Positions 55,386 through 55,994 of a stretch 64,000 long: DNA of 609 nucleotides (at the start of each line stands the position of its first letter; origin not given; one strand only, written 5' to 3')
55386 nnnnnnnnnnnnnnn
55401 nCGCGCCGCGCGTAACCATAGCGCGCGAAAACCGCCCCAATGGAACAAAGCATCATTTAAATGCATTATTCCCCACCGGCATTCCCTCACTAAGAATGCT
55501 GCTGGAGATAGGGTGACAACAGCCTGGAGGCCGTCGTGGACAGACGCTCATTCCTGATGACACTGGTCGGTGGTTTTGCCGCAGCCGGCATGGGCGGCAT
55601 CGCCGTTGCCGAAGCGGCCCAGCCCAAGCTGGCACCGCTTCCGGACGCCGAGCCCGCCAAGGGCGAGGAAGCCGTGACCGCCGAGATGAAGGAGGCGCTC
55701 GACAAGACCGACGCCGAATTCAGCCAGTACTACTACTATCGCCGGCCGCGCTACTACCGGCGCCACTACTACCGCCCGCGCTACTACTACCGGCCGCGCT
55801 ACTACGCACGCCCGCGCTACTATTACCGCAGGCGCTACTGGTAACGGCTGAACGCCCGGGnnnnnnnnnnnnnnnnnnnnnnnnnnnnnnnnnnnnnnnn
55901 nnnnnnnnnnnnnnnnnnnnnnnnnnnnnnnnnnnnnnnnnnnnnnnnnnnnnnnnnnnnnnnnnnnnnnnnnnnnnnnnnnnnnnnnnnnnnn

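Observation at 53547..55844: Two paralogous Tat-exported precursor-like peptides with a shared DAEFxQ junction and divergent polycationic tails, flanking an MFS transporter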

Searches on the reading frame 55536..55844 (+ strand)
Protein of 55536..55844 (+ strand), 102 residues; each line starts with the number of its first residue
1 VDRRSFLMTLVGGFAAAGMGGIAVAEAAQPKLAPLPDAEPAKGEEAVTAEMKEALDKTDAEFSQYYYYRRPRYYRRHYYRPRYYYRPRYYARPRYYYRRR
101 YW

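Call 3: search_protein_families(library=pfam, proteins=[window:55536-55844:+], max_evalue=1)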
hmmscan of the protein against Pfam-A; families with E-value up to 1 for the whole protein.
window:55536-55844:+ (102 aa): 0 families

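Call 4: search_protein_families(library=ncbifam, proteins=[window:55536-55844:+], max_evalue=1)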
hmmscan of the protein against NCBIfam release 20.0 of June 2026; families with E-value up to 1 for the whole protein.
window:55536-55844:+ (102 aa): 0 families

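Call 7: find_homologous_proteins(query=window:55536-55844:+, max_evalue=0.01)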
Query window:55536-55844:+ (102 aa): 172 proteins with E <= 0.01 among 913 candidates; the best 120 are listed.
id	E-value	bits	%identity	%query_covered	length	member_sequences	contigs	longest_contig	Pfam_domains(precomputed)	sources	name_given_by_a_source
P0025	2.6e-52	193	97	68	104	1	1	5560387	-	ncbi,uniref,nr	ncbi:hypothetical protein [Bosea beijingensis]|uniref:hypothetical protein n=1 Tax=Bosea beijingensi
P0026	4.1e-52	193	92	100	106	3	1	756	-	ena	-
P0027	5.3e-52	192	96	68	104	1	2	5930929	-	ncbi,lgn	-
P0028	1.4e-51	191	94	68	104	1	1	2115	-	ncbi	-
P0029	2.6e-51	190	96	68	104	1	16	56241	-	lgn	-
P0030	5.3e-51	189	94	68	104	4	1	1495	-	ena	-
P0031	9.0e-48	179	90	68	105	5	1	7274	-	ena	-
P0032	2.3e-47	177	88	68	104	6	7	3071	-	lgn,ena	-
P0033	1.4e-42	162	75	83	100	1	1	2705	-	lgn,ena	-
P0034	1.6e-42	162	91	68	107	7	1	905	-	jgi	jgi:hypothetical protein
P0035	2.0e-41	158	71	68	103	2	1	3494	-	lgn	-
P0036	1.3e-38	149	71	67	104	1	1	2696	-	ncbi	-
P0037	2.2e-38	148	94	68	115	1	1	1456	-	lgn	-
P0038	6.3e-36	141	75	63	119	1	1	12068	-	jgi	jgi:hypothetical protein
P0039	5.9e-35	137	69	91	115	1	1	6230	-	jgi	-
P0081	4.5e-21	93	60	63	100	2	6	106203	-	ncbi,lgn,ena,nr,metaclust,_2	ncbi:MAG: hypothetical protein K2Z25_08370 [Beijerinckiaceae bacterium]|nr:hypothetical protein [Bei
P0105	3.5e-16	77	56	83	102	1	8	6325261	-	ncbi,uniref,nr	ncbi:conserved exported hypothetical protein [Bosea sp. 62]|uniref:hypothetical protein n=1 Tax=uncl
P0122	1.8e-12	65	51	63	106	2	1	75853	-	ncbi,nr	ncbi:MAG: hypothetical protein NTZ14_14455 [Hyphomicrobiales bacterium]|nr:hypothetical protein [Hyp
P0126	3.3e-12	64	-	-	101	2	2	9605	-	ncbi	ncbi:MAG: twin-arginine translocation signal domain-containing protein [Beijerinckiaceae bacterium]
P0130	1.6e-11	62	47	63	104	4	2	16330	-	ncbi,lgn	-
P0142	2.7e-9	55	-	-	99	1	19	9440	-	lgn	-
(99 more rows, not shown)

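Call 14: find_related_loci(query=A2, collection=genome_contigs, flank=8000)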
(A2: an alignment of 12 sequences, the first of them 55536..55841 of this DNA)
Query A2 (102 aa) in genome_contigs; peptide patterns used: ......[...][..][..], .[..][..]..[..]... (x = any residue, [..] = any of these).
389 stretches matched a pattern; 67 encode a relative of the query (tblastn E <= 1e-3); 63 distinct loci.
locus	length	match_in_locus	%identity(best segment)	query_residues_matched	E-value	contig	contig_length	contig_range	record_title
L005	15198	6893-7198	97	1-102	2e-59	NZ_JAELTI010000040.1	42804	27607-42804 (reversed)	Bosea sp. ASV33 NODE_40_length_42804_cov_21.696488, whole genome shotgun sequence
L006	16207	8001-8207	91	1-69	6e-34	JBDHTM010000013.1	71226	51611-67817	MAG: Bosea sp. (in: a-proteobacteria) isolate AS-MICRO-3CA.29 NODE_1214_length_71226_cov_15.554532, whole genome shotgun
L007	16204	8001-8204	72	1-68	1e-26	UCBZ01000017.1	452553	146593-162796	Rhizobiales bacterium isolate AFS063105 genome assembly, contig: contig_17, whole genome shotgun sequence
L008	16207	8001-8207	71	1-69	1e-25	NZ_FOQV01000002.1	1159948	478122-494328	Bosea sp. OK403, whole genome shotgun sequence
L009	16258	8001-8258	58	1-95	2e-25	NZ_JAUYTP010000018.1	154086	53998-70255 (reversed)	MAG: Bosea sp. (in: a-proteobacteria) isolate C8_maxbin.042 C8_k141_159084, whole genome shotgun sequence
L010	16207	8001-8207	70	1-69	3e-25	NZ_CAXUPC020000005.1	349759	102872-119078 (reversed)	Bosea sp. LjRoot9 LJR009c5, whole genome shotgun sequence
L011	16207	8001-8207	70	1-69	4e-25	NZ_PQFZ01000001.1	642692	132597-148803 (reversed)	Bosea psychrotolerans strain 1131 Ga0191654_101, whole genome shotgun sequence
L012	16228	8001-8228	74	1-69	8e-25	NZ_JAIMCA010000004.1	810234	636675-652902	Bosea sp. BH3 11_B_lu_4, whole genome shotgun sequence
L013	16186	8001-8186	72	1-64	1e-24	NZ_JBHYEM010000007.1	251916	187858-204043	MAG: Bosea sp. (in: a-proteobacteria) isolate CCAP1453_12_bin-009 CCAP1453_12_bin-009_c7, whole genome shotgun sequence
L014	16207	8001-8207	67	1-69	4e-23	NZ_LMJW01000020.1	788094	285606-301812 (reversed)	Bosea sp. Root483D1 contig_6, whole genome shotgun sequence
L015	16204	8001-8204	65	1-66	5e-23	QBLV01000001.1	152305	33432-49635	MAG: Hyphomicrobiales bacterium isolate ULC179bin2 scaffold1_size152305, whole genome shotgun sequence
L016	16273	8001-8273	63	1-91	9e-23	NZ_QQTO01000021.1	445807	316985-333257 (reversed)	Bosea caraganae strain RCAM 04680 NODE_5_length_445807_cov_31.361511, whole genome shotgun sequence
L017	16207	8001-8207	93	1-69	3e-22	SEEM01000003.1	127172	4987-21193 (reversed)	MAG: Hyphomicrobiales bacterium isolate PMG_215 scaffold_217, whole genome shotgun sequence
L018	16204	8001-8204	69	1-66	7e-22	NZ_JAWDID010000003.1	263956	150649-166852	Bosea rubneri strain ZW T0_25 ZW_T0_25_contig_003, whole genome shotgun sequence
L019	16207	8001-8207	94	1-69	9e-22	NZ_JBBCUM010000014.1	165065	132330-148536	Bosea sp. MMO-172 contig00014, whole genome shotgun sequence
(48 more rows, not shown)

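Call 17: find_encoding_contigs(protein=P0081, flank=8000, max_places=3)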
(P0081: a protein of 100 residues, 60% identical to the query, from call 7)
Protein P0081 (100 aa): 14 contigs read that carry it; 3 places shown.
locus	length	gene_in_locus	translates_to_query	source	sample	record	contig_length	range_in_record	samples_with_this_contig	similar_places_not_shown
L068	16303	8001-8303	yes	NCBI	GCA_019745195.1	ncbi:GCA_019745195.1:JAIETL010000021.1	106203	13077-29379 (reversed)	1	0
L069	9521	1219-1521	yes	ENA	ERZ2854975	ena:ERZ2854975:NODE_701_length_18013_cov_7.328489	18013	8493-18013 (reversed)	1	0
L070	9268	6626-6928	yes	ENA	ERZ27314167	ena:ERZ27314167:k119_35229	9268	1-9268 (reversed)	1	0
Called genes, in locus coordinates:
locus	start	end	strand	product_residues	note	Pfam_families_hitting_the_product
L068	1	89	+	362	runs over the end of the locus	PF01628:HrcA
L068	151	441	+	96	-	PF04014:MazE_antitoxin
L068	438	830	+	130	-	PF01850:PIN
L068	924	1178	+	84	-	PF11730:DUF3297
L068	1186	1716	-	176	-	PF13527:Acetyltransf_9 (weak), PF00583:Acetyltransf_1, PF13673:Acetyltransf_10, PF13508:Acetyltransf_7, PF08445:FR47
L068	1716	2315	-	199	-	PF13560:HTH_31, PF01381:HTH_3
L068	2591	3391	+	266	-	PF05708:Peptidase_C92 (weak)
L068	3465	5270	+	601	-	PF00009:GTP_EFTU, PF03144:GTP_EFTU_D2, PF14492:EFG_III (weak), PF00679:EFG_C, PF06421:LepA_C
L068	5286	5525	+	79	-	PF10049:DUF2283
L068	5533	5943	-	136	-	PF03852:Vsr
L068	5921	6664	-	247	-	PF01541:GIY-YIG (weak)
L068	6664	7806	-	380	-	PF00145:DNA_methylase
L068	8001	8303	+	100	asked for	-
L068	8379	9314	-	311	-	PF03372:Exo_endo_phos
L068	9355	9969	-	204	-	PF00702:Hydrolase, PF13419:HAD_2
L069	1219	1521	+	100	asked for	-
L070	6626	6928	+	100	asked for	-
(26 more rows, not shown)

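Call 18: find_encoding_contigs(protein=P0122, flank=8000, max_places=3)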
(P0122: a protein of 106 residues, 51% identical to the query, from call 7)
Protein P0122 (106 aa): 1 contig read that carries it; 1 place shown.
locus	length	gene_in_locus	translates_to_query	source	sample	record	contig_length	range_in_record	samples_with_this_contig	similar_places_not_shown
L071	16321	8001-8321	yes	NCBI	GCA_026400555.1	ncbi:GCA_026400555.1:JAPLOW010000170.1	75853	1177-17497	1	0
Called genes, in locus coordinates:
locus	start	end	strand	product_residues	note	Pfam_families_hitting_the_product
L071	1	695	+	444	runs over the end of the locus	PF00006:ATP-synt_ab, PF18269:T3SS_ATPase_C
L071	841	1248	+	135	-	PF02050:FliJ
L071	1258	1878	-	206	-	PF00583:Acetyltransf_1 (weak)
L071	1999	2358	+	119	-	PF03713:DUF305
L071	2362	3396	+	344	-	PF03706:LPG_synthase_TM (weak)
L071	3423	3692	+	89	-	-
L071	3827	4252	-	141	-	-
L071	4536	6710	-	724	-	PF00771:FHIPEP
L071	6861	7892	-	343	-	PF05050:Methyltransf_21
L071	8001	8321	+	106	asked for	-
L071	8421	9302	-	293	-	PF13593:SBF_like, PF01758:SBF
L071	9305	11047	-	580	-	PF00501:AMP-binding, PF13193:AMP-binding_C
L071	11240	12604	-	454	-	PF00072:Response_reg (weak), PF00158:Sigma54_activat, PF14532:Sigma54_activ_2, PF07728:AAA_5 (weak), PF25601:AAA_lid_14, PF02954:HTH_8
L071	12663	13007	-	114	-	PF01052:FliMN_C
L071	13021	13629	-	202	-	-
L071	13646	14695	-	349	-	PF03448:MgtE_N (faint), PF14842:FliG_N, PF14841:FliG_M, PF01706:FliG_C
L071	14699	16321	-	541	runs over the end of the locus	PF01514:YscJ_FliF, PF08345:YscJ_FliF_C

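Call 19: find_encoding_contigs(protein=P0126, flank=8000, max_places=3)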
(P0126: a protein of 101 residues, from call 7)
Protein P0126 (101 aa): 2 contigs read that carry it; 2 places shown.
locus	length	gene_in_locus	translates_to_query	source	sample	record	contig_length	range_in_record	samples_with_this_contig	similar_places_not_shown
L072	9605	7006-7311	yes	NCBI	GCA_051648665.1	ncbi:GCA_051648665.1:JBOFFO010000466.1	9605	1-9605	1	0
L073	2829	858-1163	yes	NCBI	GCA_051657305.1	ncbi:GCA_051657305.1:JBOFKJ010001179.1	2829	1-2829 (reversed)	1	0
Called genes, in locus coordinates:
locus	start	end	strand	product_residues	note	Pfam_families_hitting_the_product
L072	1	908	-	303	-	PF00072:Response_reg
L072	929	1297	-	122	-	PF00072:Response_reg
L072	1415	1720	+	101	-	PF12096:DUF3572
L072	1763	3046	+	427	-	PF00817:IMS, PF11798:IMS_HHH (weak), PF21999:IMS_HHH_1 (weak), PF11799:IMS_C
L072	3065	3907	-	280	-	PF08904:EipB_like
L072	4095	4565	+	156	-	PF14588:YjgF_endoribonc, PF01042:Ribonuc_L-PSP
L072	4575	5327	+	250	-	PF03009:GDPD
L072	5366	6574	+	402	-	PF04339:FemAB_like, PF13480:Acetyltransf_6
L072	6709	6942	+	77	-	-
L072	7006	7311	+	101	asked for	-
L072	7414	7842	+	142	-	PF11969:DcpS_C, PF01230:HIT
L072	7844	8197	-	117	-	PF05437:AzlD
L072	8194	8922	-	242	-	PF03591:AzlC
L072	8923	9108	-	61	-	-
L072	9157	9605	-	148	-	PF10431:ClpB_D2-small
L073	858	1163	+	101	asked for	-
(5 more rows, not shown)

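Call 20: find_encoding_contigs(protein=P0142, flank=8000, max_places=3)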
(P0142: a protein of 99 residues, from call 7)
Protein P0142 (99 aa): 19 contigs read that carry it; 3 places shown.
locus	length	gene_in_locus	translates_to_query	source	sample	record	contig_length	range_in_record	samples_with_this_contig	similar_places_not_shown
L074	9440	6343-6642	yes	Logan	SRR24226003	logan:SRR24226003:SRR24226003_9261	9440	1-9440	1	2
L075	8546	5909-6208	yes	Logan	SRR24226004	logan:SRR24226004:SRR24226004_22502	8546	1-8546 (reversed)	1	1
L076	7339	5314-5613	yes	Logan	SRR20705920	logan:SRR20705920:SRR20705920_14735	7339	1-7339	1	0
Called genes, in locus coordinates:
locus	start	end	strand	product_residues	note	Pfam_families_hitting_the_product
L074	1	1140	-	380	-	?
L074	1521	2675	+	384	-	PF07690:MFS_1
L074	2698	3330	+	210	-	PF03458:Gly_transporter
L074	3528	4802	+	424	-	PF07690:MFS_1, PF00083:Sugar_tr (faint), PF07690:MFS_1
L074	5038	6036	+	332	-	PF03401:TctC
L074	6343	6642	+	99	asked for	-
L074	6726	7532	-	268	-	-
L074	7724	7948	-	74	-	-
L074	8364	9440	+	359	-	?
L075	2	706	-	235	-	?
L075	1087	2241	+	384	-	PF07690:MFS_1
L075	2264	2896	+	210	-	PF03458:Gly_transporter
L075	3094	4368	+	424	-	PF07690:MFS_1, PF00083:Sugar_tr (faint), PF07690:MFS_1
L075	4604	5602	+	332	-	PF03401:TctC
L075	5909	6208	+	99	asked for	-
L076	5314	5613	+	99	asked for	-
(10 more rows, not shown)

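Call 21: find_encoding_contigs(protein=P0130, flank=8000, max_places=3)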
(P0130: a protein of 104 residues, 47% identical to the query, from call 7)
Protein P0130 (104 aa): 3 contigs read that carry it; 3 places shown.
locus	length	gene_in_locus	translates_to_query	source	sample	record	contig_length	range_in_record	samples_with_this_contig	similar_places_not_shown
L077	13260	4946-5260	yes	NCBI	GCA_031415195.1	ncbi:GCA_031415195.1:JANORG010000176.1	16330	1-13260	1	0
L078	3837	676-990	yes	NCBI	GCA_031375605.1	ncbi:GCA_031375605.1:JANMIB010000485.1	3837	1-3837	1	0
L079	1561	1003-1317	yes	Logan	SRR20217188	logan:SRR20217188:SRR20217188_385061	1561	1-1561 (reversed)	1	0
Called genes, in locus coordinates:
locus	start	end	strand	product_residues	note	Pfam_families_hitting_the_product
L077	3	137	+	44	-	?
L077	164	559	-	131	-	-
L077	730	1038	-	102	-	-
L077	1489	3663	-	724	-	PF00771:FHIPEP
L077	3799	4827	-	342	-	PF05050:Methyltransf_21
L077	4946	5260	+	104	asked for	-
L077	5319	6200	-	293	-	PF13593:SBF_like, PF01758:SBF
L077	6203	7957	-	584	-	PF00501:AMP-binding, PF13193:AMP-binding_C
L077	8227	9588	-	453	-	PF00072:Response_reg (weak), PF00158:Sigma54_activat, PF14532:Sigma54_activ_2, PF07728:AAA_5, PF25601:AAA_lid_14, PF02954:HTH_8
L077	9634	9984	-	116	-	PF01052:FliMN_C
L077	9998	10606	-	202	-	-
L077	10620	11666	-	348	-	PF03448:MgtE_N (faint), PF14842:FliG_N, PF14841:FliG_M, PF01706:FliG_C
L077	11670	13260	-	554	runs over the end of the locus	PF01514:YscJ_FliF, PF08345:YscJ_FliF_C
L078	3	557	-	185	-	?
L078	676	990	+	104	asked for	-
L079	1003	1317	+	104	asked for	-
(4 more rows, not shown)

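Call 39: predict_structure(alignment_id=A4)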
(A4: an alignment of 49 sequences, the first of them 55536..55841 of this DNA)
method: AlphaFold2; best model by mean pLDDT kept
length: 102 residues; sequences in the alignment: 49
mean_pLDDT: 57.1   pTM: 0.21
mean pLDDT of the five models: 57.1, 56.7, 53.0, 52.2, 51.2
residues with pLDDT >= 90: 0; 70-90: 25; 50-70: 36; < 50: 41
segments of 3 or more residues with pLDDT < 50: 20-41, 76-80, 83-87, 89-91, 100-102
pLDDT, mean of each block of 10 residues (from residue 1): 76 62 45 43 60 78 60 51 49 50 47
secondary structure, 60 per line:
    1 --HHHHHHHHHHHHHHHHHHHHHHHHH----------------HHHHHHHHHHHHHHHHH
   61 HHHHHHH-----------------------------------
elements in order: H3-27 H44-67

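Call 47: find_homologous_proteins(query=A5, max_evalue=0.001)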
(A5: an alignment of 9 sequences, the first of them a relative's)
Query A5 (9 sequences) (99 aa, profile of the alignment): 556 proteins with E <= 0.001 among 8000 candidates; the best 120 are listed.
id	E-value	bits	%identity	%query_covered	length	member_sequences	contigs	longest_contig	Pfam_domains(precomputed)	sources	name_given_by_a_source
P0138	8.4e-32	128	-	-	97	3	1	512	-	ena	-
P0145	1.2e-28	117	34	95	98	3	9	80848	-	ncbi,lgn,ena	-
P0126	2.3e-28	117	-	-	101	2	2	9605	-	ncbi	ncbi:MAG: twin-arginine translocation signal domain-containing protein [Beijerinckiaceae bacterium]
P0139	4.5e-28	116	-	-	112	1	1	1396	-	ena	-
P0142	9.9e-28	114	100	100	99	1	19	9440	-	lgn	-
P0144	2.4e-27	113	77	88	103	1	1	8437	-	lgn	-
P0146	9.7e-26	108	93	71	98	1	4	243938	-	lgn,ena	-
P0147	3.8e-25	106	44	71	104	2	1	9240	-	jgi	jgi:hypothetical protein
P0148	6.7e-24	102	93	69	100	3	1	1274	-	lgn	-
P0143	2.4e-23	100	30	83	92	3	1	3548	-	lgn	-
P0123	3.9e-23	100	32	100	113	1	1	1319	-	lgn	-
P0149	4.6e-23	100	86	83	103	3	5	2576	-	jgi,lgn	-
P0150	5.3e-23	99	74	69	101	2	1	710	-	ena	-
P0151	1.0e-22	98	90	71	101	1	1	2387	-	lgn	-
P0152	1.2e-22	98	86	71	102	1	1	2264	-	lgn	-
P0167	2.7e-18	84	-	-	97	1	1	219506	-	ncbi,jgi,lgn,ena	ncbi:MAG TPA: hypothetical protein VF601_19670 [Beijerinckiaceae bacterium]|jgi:hypothetical protein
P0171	1.1e-17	82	28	80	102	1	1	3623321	-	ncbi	-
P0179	1.0e-16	79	-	-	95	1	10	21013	-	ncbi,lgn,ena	-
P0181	1.1e-16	79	40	70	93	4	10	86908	-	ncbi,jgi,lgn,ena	jgi:hypothetical protein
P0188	5.0e-16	77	38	70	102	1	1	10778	-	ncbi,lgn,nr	ncbi:MAG: twin-arginine translocation signal domain-containing protein [Methylobacteriaceae bacteriu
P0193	9.9e-16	76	-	-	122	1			-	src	-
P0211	5.9e-15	73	43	48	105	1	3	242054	-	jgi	jgi:hypothetical protein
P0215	7.7e-15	73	-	-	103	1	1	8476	-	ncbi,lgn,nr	ncbi:MAG: hypothetical protein JWL62_2277 [Hyphomicrobiales bacterium]|nr:hypothetical protein [Hyph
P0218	1.4e-14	72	-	-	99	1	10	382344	-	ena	-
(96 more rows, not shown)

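Call 49: find_encoding_contigs(protein=P0171, flank=6000, max_places=1)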
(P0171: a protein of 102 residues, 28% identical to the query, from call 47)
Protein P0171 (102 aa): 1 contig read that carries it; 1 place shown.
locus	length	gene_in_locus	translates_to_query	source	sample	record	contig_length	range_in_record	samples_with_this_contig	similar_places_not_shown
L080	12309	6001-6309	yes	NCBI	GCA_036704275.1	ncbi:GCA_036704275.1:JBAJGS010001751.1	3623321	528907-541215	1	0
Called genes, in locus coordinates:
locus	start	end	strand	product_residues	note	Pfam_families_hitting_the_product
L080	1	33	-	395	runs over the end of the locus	PF03594:BenE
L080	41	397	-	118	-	PF05437:AzlD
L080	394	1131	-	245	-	PF03591:AzlC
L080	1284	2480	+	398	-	PF04339:FemAB_like, PF13480:Acetyltransf_6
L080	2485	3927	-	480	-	PF06808:DctM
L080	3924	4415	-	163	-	PF04290:DctQ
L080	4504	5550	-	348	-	PF03480:DctP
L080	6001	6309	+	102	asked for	-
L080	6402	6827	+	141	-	PF11969:DcpS_C, PF01230:HIT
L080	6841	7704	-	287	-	PF00494:SQS_PSY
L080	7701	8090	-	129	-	PF04430:DUF498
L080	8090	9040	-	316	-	PF07549:Sec_GG (weak), PF02355:SecD_SecF_C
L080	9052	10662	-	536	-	PF21760:SecD_1st, PF22599:SecDF_P1_head, PF02355:SecD_SecF_C, PF03176:MMPL (weak)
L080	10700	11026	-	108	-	PF02699:YajC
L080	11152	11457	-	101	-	-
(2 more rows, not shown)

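Call 50: find_encoding_contigs(protein=P0167, flank=6000, max_places=1)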
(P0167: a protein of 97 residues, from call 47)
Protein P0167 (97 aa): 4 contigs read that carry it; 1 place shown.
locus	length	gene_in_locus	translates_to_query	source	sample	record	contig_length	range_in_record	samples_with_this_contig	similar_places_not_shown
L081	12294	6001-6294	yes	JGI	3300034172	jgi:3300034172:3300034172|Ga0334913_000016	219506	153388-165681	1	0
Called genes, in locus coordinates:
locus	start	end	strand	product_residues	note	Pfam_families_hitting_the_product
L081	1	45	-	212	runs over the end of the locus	PF01327:Pep_deformylase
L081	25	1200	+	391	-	PF02646:RmuC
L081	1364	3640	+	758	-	PF13699:eCIS_core, PF00691:OmpA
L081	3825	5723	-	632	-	PF13667:ThiC-associated, PF01964:ThiC_Rad_SAM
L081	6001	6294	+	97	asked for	-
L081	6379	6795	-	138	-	-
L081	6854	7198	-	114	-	-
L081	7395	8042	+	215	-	PF01810:LysE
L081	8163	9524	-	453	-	PF00072:Response_reg (weak), PF00158:Sigma54_activat, PF13191:AAA_16 (weak), PF14532:Sigma54_activ_2, PF07728:AAA_5, PF25601:AAA_lid_14, PF02954:HTH_8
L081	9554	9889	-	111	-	PF01052:FliMN_C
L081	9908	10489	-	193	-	-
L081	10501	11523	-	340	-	PF03448:MgtE_N (faint), PF14842:FliG_N, PF14841:FliG_M, PF01706:FliG_C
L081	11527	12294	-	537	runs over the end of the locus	PF01514:YscJ_FliF, PF08345:YscJ_FliF_C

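Call 51: find_encoding_contigs(protein=P0211, flank=6000, max_places=1)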
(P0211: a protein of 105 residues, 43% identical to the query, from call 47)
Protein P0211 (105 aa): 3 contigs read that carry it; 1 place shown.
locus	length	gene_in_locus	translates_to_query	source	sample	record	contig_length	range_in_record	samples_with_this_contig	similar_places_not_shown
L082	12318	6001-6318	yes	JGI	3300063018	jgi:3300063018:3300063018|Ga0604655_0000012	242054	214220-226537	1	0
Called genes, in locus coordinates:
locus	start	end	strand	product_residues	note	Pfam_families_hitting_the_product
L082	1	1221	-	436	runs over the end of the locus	PF11902:DUF3422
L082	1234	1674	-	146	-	PF13279:4HBT_2, PF03061:4HBT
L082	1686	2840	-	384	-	PF01070:FMN_dh, PF00478:IMPDH (weak), PF03060:NMO (weak)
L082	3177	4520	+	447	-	PF02878:PGM_PMM_I, PF02879:PGM_PMM_II, PF02880:PGM_PMM_III, PF00408:PGM_PMM_IV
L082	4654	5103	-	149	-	-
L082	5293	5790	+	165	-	PF07883:Cupin_2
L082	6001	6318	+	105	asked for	-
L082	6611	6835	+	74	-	PF04324:Fer2_BFD (weak)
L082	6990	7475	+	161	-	PF00210:Ferritin, PF02915:Rubrerythrin (faint)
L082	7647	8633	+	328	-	PF03401:TctC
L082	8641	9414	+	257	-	PF01738:DLH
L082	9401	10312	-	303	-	PF00126:HTH_1, PF03466:LysR_substrate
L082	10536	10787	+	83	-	-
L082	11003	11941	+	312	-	PF13505:OMP_b-brl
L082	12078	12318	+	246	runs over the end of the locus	PF13505:OMP_b-brl, PF02462:Opacity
